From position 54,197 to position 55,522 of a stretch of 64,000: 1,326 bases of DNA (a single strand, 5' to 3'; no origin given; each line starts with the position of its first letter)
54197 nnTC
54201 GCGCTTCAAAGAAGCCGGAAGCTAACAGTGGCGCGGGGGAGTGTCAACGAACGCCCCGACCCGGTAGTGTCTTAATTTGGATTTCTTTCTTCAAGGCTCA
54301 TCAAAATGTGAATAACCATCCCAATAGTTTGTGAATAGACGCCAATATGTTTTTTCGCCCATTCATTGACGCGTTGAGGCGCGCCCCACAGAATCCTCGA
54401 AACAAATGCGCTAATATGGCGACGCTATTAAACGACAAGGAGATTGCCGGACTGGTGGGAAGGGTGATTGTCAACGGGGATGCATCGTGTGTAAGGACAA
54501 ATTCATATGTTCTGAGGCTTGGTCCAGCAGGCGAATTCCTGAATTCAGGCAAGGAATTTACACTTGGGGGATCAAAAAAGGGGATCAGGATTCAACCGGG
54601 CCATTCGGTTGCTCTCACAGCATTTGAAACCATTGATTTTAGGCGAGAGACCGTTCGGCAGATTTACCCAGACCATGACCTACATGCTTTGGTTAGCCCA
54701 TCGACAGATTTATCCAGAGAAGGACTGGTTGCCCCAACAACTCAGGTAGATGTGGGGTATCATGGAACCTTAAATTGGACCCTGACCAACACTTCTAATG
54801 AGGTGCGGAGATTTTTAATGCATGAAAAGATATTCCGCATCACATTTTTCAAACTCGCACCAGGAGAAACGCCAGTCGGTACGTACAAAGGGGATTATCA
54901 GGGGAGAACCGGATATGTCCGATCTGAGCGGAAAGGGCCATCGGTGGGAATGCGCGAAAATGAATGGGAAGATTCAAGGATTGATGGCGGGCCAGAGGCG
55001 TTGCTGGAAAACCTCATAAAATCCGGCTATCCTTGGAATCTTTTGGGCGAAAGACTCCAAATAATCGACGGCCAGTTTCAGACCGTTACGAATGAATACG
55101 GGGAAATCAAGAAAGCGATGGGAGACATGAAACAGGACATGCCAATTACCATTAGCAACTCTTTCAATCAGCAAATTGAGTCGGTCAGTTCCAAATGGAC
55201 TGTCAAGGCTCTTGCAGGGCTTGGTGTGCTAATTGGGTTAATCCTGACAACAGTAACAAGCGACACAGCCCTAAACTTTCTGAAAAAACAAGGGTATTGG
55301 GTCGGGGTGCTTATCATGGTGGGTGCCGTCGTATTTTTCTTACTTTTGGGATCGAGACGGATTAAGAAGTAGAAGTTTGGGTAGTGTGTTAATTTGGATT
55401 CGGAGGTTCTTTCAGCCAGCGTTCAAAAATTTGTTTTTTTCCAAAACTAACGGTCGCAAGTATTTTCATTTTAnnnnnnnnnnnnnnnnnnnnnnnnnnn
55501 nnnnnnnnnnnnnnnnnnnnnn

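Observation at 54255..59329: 5059-bp IS1-type-ended transposon with an 8-bp target duplication, three copies of its end sequence and non-transposition cargo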

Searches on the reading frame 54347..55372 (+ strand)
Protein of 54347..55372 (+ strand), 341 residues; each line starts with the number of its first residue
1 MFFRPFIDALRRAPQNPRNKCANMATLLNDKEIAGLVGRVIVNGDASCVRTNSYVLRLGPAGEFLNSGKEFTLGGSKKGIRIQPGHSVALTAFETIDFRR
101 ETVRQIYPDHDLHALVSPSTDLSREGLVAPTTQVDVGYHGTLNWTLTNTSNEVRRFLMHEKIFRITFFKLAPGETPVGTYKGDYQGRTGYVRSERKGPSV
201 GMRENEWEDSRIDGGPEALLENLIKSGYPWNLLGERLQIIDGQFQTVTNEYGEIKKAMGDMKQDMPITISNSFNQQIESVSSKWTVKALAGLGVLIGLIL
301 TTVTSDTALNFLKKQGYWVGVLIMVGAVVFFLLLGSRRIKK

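Call 7: search_protein_families(library=pfam, proteins=[window:54347-55372:+], max_evalue=0.01)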
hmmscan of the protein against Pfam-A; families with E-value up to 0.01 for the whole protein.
window:54347-55372:+ (341 aa): 1 family
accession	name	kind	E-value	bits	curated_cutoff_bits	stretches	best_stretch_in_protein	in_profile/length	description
PF22769.1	DCD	-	0.0064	17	27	0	28-169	2-152/153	dCTP deaminase-like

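Call 8: search_protein_families(library=ncbifam, proteins=[window:54347-55372:+], max_evalue=0.01)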
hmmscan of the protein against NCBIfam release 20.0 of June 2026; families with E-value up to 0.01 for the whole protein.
window:54347-55372:+ (341 aa): 2 families
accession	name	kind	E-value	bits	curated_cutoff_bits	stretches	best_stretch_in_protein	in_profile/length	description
TIGR02274.1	dCTP_deam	equivalog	3.7e-08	33.3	92.8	1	102-194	84-179/180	dCTP deaminase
NF002598.0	PRK02253.1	equivalog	0.0058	16.2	130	1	110-186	90-163/167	deoxyuridine 5'-triphosphate nucleotidohydrolase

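Call 9: search_protein_families(library=padloc, proteins=[window:54347-55372:+], max_evalue=0.01)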
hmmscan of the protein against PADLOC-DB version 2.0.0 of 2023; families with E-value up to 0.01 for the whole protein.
window:54347-55372:+ (341 aa): 0 families

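Call 23: search_protein_families(library=pfam, alignment_id=A1, max_evalue=0.001)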
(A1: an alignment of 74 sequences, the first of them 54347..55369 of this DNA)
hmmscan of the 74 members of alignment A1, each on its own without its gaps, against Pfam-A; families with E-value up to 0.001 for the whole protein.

A. member 1, window:54347-55369:+ (341 aa): 0 families

B. families by the number of members that match (of 74 scanned): 24 families
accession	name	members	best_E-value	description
PF10546.14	P63C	5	9.1e-39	P63C domain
PF03235.19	GmrSD_N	3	1.5e-33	GmrSD restriction endonuclease, N-terminal domain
PF06114.19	Peptidase_M78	2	2.8e-17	IrrE N-terminal-like domain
PF01695.23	IstB_IS21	1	3.3e-61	IstB-like ATP binding protein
PF14367.12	DUF4411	1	2e-45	Domain of unknown function (DUF4411)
PF01555.25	N6_N4_Mtase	1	1.1e-25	DNA methylase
PF07510.16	GmrSD_C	1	1.6e-23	GmrSD restriction endonucleases, C-terminal domain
PF22483.2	Mu-transpos_C_2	1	2.5e-22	Mu transposase, C-terminal domain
PF00574.28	CLP_protease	1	9.8e-17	Clp protease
PF17411.7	SmaI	1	9.7e-14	Type II site-specific deoxyribonuclease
PF01381.28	HTH_3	1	1.4e-09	Helix-turn-helix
PF08241.18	Methyltransf_11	1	7e-06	Methyltransferase domain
PF13191.12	AAA_16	1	7.2e-06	AAA ATPase domain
PF04545.22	Sigma70_r4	1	9.7e-06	Sigma-70, region 4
PF01850.27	PIN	1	1.1e-05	PIN domain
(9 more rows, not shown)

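Call 27: find_homologous_proteins(query=window:54347-55372:+, max_evalue=0.001)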
Query window:54347-55372:+ (341 aa): 430 proteins with E <= 0.001 among 4236 candidates; the best 120 are listed.
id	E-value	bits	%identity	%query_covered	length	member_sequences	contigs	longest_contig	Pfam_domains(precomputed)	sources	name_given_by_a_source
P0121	9.3e-210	714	100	93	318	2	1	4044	-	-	-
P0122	1.6e-155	535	74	93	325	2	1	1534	-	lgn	-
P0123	1.7e-150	519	73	90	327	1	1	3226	-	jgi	jgi:deoxycytidine triphosphate deaminase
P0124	3.9e-144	498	65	100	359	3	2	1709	-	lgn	-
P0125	7.9e-139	481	61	99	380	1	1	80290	-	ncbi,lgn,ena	-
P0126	1.6e-138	480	62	98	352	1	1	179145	-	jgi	jgi:deoxycytidine triphosphate deaminase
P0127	1.1e-137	477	62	100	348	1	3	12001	-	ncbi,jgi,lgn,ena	ncbi:MAG: hypothetical protein ABSA69_05820 [Verrucomicrobiota bacterium]|jgi:deoxycytidine triphosp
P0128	6.2e-136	471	63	93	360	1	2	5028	-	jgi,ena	jgi:deoxycytidine triphosphate deaminase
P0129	1.3e-135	470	62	99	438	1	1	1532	-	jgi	-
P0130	1.4e-135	470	66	91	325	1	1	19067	-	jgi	jgi:deoxycytidine triphosphate deaminase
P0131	2.3e-135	469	59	100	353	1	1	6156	-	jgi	jgi:deoxycytidine triphosphate deaminase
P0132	2.2e-134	466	61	99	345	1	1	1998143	-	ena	-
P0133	2.3e-134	466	61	100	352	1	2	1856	-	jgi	jgi:deoxycytidine triphosphate deaminase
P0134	1.0e-132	460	60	97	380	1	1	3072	PF22769.2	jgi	jgi:deoxycytidine triphosphate deaminase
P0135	2.1e-131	456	66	90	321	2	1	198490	-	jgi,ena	-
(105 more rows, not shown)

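Call 28: find_encoding_contigs(protein=P0123, flank=6000, max_places=3)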
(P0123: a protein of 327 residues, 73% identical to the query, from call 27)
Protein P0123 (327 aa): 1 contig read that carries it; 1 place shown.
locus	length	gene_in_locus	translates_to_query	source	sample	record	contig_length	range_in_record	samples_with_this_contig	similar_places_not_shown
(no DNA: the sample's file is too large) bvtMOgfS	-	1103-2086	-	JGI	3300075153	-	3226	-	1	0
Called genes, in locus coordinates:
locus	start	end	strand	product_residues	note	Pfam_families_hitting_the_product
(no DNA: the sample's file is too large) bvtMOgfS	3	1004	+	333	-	?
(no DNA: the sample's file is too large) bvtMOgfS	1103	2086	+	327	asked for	-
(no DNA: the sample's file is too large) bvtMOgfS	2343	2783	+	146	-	-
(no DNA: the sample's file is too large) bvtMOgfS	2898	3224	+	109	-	?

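Call 29: find_encoding_contigs(protein=P0127, flank=6000, max_places=3)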
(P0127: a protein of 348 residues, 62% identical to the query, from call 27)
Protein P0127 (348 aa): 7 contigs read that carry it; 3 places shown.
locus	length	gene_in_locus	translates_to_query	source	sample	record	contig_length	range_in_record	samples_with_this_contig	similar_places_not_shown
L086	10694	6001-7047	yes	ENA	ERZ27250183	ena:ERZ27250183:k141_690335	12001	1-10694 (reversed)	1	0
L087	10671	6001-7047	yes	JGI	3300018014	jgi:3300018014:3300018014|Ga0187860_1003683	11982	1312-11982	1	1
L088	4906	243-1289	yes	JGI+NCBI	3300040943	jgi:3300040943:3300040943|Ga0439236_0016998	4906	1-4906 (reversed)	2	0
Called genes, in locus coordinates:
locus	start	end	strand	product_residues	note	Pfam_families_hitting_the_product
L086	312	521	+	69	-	PF01632:Ribosomal_L35p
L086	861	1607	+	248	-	PF00483:NTP_transferase, PF12804:NTP_transf_3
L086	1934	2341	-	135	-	PF05258:DciA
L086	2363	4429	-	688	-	PF02449:Glyco_hydro_42, PF08532:Glyco_hydro_42M, PF08533:Glyco_hydro_42C (weak)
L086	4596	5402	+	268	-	PF00657:Lipase_GDSL, PF13472:Lipase_GDSL_2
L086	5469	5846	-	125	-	PF00072:Response_reg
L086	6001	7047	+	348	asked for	-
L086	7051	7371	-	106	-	-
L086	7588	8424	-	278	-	PF13365:Trypsin_2 (weak)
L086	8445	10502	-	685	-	PF00089:Trypsin, PF13365:Trypsin_2, PF13180:PDZ_2 (weak), PF00595:PDZ (weak), PF13180:PDZ_2, PF17820:PDZ_6, PF00595:PDZ (weak), PF13180:PDZ_2 (weak), +3 more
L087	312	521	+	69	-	PF01632:Ribosomal_L35p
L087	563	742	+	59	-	-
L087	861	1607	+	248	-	PF00483:NTP_transferase, PF12804:NTP_transf_3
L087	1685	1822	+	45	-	-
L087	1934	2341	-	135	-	PF05258:DciA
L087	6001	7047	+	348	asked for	-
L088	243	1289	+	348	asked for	-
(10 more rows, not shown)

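Call 30: find_encoding_contigs(protein=P0130, flank=6000, max_places=3)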
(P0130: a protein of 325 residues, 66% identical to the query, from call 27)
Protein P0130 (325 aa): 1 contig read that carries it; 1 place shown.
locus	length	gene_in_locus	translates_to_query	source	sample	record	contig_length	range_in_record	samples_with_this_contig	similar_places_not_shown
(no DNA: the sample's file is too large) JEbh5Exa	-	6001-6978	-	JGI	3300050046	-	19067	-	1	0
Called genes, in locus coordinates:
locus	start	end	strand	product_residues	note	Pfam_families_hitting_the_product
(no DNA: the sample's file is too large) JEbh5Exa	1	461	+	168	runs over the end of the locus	PF08808:RES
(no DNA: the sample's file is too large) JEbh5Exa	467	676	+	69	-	-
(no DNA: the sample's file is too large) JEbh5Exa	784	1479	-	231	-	-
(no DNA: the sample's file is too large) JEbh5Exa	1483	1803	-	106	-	-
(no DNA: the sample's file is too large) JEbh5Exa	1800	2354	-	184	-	PF20557:DnaT_2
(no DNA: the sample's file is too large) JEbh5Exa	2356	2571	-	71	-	-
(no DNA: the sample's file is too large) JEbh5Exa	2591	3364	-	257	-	PF13385:Laminin_G_3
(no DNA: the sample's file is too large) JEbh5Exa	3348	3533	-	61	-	-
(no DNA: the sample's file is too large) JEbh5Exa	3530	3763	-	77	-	-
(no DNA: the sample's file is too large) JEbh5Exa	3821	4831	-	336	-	PF20036:Gp13-like (faint)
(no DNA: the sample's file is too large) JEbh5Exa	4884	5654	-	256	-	-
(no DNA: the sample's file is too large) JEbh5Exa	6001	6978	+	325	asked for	-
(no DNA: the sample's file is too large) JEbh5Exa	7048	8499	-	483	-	PF13264:DUF4055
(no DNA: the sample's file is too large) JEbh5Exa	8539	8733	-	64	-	-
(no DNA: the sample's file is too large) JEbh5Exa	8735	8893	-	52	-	-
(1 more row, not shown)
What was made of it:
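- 54416..55372 (+): Cargo 1: a 318-aa protein (alternative start 54347, 341 aa) with an N-terminal dCTP-deaminase/dUTPase-fold domain, a long helical region and C-terminal transmembrane helices. About 430 homologues exist, one of them inside a prophage (calls 27, 30).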

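Call 75: search_solved_structures(query=A4, max_evalue=0.01)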
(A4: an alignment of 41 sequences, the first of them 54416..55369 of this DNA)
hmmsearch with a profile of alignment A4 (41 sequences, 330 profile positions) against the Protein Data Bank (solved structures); distinct sequences matched with E-value up to 0.01: 3.
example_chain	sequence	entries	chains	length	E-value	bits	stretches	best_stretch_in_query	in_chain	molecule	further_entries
2yzj_A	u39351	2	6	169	9.3e-14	54.5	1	3-163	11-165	167aa long hypothetical dUTPase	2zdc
8y1w_A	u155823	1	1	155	6.6e-08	35.3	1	93-173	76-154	dCTP deaminase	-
9ln0_A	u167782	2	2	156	1.1e-07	34.5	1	95-173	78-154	dCTP deaminase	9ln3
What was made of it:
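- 54416..55372 (+): PDB profile hit to 2yzj, E=9e-14 (call 75).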

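Call 76: search_protein_families(library=phrogs, proteins=[window:54416-55372:+], max_evalue=0.01)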
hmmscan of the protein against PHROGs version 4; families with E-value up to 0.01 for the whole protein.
window:54416-55372:+ (318 aa): 1 family
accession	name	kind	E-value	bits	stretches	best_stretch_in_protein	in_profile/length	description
phrog_1663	-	DNA, RNA and nucleotide metabolism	1.5e-08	35.1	1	3-172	50-218/303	dCTP deaminase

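Call 84: predict_structure(alignment_id=A4)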
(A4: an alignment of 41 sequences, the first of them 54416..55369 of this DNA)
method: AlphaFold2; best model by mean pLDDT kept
length: 318 residues; sequences in the alignment: 41
mean_pLDDT: 76.5   pTM: 0.51
mean pLDDT of the five models: 76.5, 75.9, 75.1, 72.6, 69.3
residues with pLDDT >= 90: 43; 70-90: 171; 50-70: 91; < 50: 13
segments of 3 or more residues with pLDDT < 50: 186-188
pLDDT, mean of each block of 10 residues (from residue 1): 88 89 73 74 82 82 86 93 94 85 86 92 87 81 90 87 85 54 53 61 63 67 67 58 51 57 74 80 81 84 84 55
secondary structure, 60 per line:
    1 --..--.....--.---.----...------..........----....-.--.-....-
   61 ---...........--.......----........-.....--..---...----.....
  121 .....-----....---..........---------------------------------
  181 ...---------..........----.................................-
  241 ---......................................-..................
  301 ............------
elements in order: H7-11 E32-41 E46-49 E56-59 E64-74 H77-83 E88-95 H97-101 E109-111 E116-125 E131-134 E138-147 H193-202 H207-239 H244-281 H283-312

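Call 87: fold_search(model_id=the predicted structure, library=pdb)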
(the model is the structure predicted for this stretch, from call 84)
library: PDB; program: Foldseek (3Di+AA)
matches with E <= 10: 840; with E <= 0.001: 74
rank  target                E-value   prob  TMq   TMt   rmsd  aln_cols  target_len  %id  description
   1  4xjc_A                5.4e-11  1.00  0.44  0.75   2.8       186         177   23  dCTP deaminase-dUTPase from Bacillus halodurans (released 2015-03-18)
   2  4xjc_F                6.7e-11  1.00  0.42  0.76   3.9       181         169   23  dCTP deaminase-dUTPase from Bacillus halodurans (released 2015-03-18)
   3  9ln0                  7.1e-11  1.00  0.43  0.83   3.0       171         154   24  A thermostable enzyme dUTPase P45 (released 2025-11-19)
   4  8y1w                  1.3e-10  1.00  0.41  0.85   3.3       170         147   23  Crystal structure of Thermococcus pacificus dUTPase complexed with dUMP. (released 2024-11-06)
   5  9ln3                  8.3e-10  1.00  0.40  0.80   3.2       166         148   23  A thermostable enzyme dUTPase P45 (released 2025-11-19)
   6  2yzj_A                9.3e-10  1.00  0.41  0.79   3.4       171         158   25  Crystal structure of dCTP deaminase from Sulfolobus tokodaii (released 2007-11-06)
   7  4a6a_B                1.3e-09  1.00  0.43  0.70   3.3       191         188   22  A115V variant of dCTP deaminase-dUTPase from Mycobacterium tuberculosis in complex with dTTP (released 2012-10-10)
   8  2qxx_A                2.9e-09  1.00  0.43  0.68   3.5       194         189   21  Bifunctional dCTP deaminase: dUTPase from Mycobacterium tuberculosis in complex with dTTP (released 2008-02-19)
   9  4a6a_A                3.0e-09  1.00  0.43  0.70   3.3       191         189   22  A115V variant of dCTP deaminase-dUTPase from Mycobacterium tuberculosis in complex with dTTP (released 2012-10-10)
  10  2zdc_A                4.0e-09  1.00  0.37  0.79   3.5       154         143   24  Crystal structure of dUTPase from Sulfolobus tokodaii (released 2008-05-27)
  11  2v9x_A                9.8e-09  1.00  0.43  0.68   3.0       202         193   17  E138D variant of Escherichia coli dCTP deaminase in complex with dUTP (released 2007-11-20)
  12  2j4h_B                3.0e-08  1.00  0.40  0.71   3.3       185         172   17  Crystal structure of a H121A Escherichia coli dCTP deaminase mutant enzyme (released 2007-08-07)
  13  1xs1_A                3.0e-08  1.00  0.41  0.64   3.7       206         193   16  dCTP deaminase from Escherichia coli in complex with dUTP (released 2004-12-21)
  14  2j4q_B                3.4e-08  1.00  0.40  0.71   3.8       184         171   16  Crystal structure of a E138A Escherichia coli dCTP deaminase mutant enzyme in complex with dTTP (released 2007-08-07)
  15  2j4h_A                4.0e-08  1.00  0.40  0.70   3.3       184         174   17  Crystal structure of a H121A Escherichia coli dCTP deaminase mutant enzyme (released 2007-08-07)
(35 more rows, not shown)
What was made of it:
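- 54416..55372 (+): Foldseek hit to 4xjc dCTP deaminase-dUTPase, E=5e-11, TM 0.75 (calls 84, 87). phrog_1663 dCTP deaminase, 1.5e-8 (call 76).
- Closest known: Anti-phage dCTP deaminase defence genes. Same: One homologue sits in a prophage among structural genes (calls 30, 75, 87).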

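Call 91: search_protein_families(library=padloc, alignment_id=A1, max_evalue=0.00001)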
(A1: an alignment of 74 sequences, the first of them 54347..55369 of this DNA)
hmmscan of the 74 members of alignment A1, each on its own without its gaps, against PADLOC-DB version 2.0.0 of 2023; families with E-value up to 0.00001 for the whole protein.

A. member 1, window:54347-55369:+ (341 aa): 0 families

B. families by the number of members that match (of 74 scanned): 89 families (the first 25 are shown)
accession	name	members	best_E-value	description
PDLC03947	RmrA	2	1.8e-63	-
PDLC03951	RmrA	2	1.1e-51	-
PDLC03944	RmrA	2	4.1e-50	-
PDLC03952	RmrA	2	1.5e-49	-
PDLC03948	RmrA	2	4e-49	-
PDLC03949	RmrA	2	2.3e-45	-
PDLC03946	RmrA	2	2.1e-37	-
PDLC03945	RmrA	2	7.1e-37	-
PDLC04141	capP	2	1.6e-13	capP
PDLC03877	NsnA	2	1.2e-06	-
PDLC04157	HEC-06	1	5.6e-151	-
PDLC04155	HEC-06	1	5.6e-133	-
PDLC04154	HEC-06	1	1.1e-116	-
PDLC02700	Orf5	1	1.3e-111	Orf5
PDLC02687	Orf5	1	5.3e-91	Orf5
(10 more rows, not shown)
